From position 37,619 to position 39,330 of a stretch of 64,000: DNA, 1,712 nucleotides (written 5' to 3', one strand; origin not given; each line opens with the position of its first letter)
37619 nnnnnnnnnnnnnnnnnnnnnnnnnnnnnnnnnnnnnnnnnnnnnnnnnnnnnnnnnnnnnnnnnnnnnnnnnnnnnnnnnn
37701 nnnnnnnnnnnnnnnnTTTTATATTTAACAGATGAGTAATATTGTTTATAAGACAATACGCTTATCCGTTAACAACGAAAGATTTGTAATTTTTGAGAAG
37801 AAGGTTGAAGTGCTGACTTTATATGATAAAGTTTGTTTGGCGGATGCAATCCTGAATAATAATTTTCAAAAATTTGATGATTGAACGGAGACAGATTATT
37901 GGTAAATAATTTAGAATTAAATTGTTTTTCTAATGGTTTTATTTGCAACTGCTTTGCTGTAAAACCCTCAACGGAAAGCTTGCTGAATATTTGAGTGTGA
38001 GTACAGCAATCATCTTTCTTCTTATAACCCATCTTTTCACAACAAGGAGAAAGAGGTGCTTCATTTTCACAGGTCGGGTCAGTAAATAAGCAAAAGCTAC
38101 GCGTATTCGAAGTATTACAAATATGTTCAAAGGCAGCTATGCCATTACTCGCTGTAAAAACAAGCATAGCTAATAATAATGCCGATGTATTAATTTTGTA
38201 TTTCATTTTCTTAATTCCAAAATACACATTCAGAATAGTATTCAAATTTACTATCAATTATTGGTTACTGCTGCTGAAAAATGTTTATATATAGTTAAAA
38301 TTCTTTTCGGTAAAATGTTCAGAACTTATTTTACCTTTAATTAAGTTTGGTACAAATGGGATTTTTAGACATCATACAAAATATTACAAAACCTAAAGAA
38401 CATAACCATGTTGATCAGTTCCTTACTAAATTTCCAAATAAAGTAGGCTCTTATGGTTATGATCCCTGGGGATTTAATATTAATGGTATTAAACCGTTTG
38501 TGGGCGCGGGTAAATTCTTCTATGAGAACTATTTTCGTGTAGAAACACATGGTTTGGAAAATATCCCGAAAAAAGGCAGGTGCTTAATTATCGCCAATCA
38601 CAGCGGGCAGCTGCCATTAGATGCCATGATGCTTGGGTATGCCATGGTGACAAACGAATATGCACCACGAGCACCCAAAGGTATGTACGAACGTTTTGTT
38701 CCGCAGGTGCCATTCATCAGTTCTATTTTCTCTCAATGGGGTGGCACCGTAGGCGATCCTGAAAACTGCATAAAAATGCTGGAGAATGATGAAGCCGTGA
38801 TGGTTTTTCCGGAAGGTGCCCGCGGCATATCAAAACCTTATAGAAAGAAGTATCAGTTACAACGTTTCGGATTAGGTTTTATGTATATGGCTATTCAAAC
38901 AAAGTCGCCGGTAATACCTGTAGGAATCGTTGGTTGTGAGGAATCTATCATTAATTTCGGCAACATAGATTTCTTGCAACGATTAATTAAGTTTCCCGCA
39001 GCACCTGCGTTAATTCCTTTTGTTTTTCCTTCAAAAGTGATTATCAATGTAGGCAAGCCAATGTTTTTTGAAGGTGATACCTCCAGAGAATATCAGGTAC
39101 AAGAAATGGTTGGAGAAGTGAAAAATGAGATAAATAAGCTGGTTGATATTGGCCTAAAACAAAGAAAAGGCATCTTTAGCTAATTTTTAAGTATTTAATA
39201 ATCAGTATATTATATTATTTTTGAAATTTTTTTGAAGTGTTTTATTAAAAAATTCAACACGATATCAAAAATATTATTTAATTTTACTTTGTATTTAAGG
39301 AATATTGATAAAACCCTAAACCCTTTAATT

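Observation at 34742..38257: TonB-dependent receptor operon with three small Cys/His-rich exported partners: candidate uncharacterised metal module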

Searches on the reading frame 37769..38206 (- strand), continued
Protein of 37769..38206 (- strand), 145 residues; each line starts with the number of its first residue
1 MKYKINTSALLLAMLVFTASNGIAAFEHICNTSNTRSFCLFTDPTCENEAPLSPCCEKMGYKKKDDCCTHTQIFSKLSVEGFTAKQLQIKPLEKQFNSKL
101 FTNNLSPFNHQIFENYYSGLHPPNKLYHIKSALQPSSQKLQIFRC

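Call 93: search_protein_families(library=ncbifam, proteins=[L009:4407-8717:+, L009:8731-9891:+, L009:3963-4283:+], max_evalue=0.00001)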
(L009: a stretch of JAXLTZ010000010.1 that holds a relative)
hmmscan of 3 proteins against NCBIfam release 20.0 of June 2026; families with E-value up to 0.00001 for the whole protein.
L009:4407-8717:+ (1437 aa): 11 families
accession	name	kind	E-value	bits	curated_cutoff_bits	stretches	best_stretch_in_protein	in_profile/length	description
TIGR00914.1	2A0601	subfamily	0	1185.7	701.45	1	1-1037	1-1043/1051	CusA/CzcA family heavy metal efflux RND transporter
NF033617.1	RND_permease_2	subfamily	1.4e-161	539.7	1250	1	10-1029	5-1007/1009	multidrug efflux RND transporter permease subunit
NF000282.2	RND_permease_1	subfamily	1.4e-122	410.6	1250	1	19-1030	13-1028/1029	multidrug efflux RND transporter permease subunit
TIGR00915.1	2A0602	subfamily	5.5e-111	372.2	940.35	1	7-1035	3-1034/1050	efflux RND transporter permease subunit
NF007798.0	PRK10503.1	equivalog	5.4e-97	325.6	1584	1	16-1034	23-1027/1040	MdtB/MuxB family multidrug efflux RND transporter permease subunit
NF007905.0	PRK10614.1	equivalog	5.4e-91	305.8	1774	1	13-1041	10-1020/1025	multidrug efflux RND transporter permease subunit MdtC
NF007842.1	PRK10555.1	equivalog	2e-81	274.2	1854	1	7-1033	3-1029/1036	multidrug efflux RND transporter permease AcrD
NF007133.0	PRK09579.1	equivalog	3.2e-80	270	1763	1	17-1037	15-1010/1017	multidrug efflux RND transporter permease subunit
NF007131.0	PRK09577.1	equivalog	3.7e-75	253.4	1768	1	18-1031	13-1024/1045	multidrug efflux RND transporter permease subunit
NF000037.1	RND_perm_OqxB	exception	8.8e-61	205.9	2200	1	13-1032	11-1037/1050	multidrug efflux RND transporter permease subunit OqxB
NF011706.2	PRK15127.1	equivalog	2.5e-57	194.5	2150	1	7-1038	3-1037/1049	multidrug efflux RND transporter permease subunit AcrB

L009:8731-9891:+ (387 aa): 11 families
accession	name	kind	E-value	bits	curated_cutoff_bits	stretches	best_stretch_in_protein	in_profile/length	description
TIGR01730.1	RND_mfp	subfamily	1.2e-45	155.8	94.9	1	67-373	13-311/322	efflux RND transporter periplasmic adaptor subunit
TIGR00999.1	8a0102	subfamily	1.6e-37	129.2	319.3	1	101-374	1-269/271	CzcB/NccB family metal efflux transporter periplasmic adaptor subunit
NF045680.1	DiMtlExpIhpB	equivalog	7.8e-23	81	450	1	188-387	130-326/326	divalent metal ion exporter adaptor subunit IhpB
NF008589.1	PRK11556.1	equivalog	2.7e-11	43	391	1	86-372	89-376/392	MdtA/MuxA family multidrug efflux RND transporter periplasmic adaptor subunit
TIGR01843.1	type_I_hlyD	subfamily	1.5e-10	40.7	208.65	1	72-184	34-152/422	HlyD family type I secretion periplasmic adaptor subunit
NF007132.1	PRK09578.1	equivalog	1.7e-09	36.9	512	0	261-350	254-342/396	MexX/AxyX family multidrug efflux RND transporter periplasmic adaptor subunit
NF045904.1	RND-peri-MexE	equivalog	5.4e-09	35.4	714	1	84-371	65-356/390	multidrug efflux RND transporter periplasmic adaptor subunit MexE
NF007785.0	PRK10476.1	equivalog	1.5e-08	33.9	376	1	151-256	163-269/347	multidrug transporter subunit MdtN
TIGR02971.1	heterocyst_DevB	subfamily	1.8e-08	34.2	129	0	132-253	144-261/327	ABC exporter membrane fusion protein, DevB family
TIGR00998.1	8a0101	subfamily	4.7e-08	32.3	390.8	1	146-256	158-266/334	EmrA/EmrK family multidrug efflux transporter periplasmic adaptor subunit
NF008606.0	PRK11578.1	equivalog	7.7e-06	25.3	342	1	115-368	105-361/371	macrolide transporter subunit MacA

L009:3963-4283:+ (107 aa): 0 families

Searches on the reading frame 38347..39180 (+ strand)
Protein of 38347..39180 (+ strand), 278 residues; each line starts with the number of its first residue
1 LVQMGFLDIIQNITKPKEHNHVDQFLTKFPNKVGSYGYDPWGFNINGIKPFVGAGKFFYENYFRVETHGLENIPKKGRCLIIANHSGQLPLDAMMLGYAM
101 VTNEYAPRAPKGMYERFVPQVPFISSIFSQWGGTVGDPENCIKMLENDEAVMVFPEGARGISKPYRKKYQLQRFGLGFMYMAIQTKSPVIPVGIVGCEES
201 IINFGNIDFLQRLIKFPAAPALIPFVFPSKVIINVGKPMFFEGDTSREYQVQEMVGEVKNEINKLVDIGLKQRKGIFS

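Call 30: search_protein_families(library=pfam, proteins=[window:38347-39180:+], max_evalue=0.1)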
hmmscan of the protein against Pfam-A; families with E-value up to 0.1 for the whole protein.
window:38347-39180:+ (278 aa): 2 families
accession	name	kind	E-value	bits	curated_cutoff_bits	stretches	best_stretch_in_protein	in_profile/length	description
PF01553.26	Acyltransferase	-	1.1e-18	67.8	23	1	64-194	1-131/132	Acyltransferase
PF22772.2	WsaF_C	-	0.038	14.3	27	1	79-116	80-117/133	WsaF, C-terminal domain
